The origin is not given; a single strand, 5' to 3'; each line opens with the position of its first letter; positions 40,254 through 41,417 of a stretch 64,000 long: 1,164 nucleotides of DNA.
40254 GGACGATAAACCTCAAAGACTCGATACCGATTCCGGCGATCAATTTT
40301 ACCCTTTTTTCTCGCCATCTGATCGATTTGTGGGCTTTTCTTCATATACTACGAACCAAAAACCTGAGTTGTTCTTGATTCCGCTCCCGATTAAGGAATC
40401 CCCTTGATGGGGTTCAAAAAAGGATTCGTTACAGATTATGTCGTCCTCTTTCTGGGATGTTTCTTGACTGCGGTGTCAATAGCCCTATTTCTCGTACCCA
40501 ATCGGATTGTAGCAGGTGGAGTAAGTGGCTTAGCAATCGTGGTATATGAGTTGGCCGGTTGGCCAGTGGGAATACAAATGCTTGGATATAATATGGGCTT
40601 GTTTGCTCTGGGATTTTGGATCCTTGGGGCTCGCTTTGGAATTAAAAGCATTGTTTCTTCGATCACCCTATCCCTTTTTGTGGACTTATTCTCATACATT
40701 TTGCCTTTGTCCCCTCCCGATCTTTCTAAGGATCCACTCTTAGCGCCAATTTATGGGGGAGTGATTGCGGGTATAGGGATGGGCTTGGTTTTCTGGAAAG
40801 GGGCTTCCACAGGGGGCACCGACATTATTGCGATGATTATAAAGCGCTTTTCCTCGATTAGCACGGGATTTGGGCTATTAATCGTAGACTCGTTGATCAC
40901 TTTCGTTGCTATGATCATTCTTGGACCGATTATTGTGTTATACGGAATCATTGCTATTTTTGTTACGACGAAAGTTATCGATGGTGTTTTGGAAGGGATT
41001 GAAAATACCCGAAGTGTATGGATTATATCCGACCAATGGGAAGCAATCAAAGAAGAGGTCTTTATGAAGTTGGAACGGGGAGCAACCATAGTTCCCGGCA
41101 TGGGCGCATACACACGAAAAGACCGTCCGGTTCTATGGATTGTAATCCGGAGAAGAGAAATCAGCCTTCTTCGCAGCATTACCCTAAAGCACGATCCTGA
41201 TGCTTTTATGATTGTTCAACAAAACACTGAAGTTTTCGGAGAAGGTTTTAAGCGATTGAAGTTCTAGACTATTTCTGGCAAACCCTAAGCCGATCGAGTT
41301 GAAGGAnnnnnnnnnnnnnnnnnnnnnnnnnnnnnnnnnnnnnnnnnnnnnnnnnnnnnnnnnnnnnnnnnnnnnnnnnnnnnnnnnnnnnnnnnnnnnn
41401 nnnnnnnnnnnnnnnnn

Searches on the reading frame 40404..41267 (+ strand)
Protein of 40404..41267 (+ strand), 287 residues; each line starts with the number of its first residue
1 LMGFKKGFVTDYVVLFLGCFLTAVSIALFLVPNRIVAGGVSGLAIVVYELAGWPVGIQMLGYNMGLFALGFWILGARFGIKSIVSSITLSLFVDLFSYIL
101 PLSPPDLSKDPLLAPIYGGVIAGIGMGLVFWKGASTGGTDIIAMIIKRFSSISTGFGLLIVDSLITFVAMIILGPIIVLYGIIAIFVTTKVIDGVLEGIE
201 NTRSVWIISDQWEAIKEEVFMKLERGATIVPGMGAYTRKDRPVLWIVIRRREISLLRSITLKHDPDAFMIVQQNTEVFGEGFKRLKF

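Call 20: search_protein_families(library=pfam, proteins=[window:40404-41267:+], max_evalue=0.001)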
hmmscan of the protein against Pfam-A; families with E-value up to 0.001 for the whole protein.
window:40404-41267:+ (287 aa): 2 families
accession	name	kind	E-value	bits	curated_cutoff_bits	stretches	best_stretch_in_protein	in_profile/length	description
PF02588.21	YitT_membrane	-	7e-60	202.4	24.3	1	11-219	1-204/205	Uncharacterised 5xTM membrane BCR, YitT family COG1284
PF10035.14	DUF2179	-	1.9e-17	63.3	22.8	1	225-279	1-55/55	Uncharacterized protein conserved in bacteria (DUF2179)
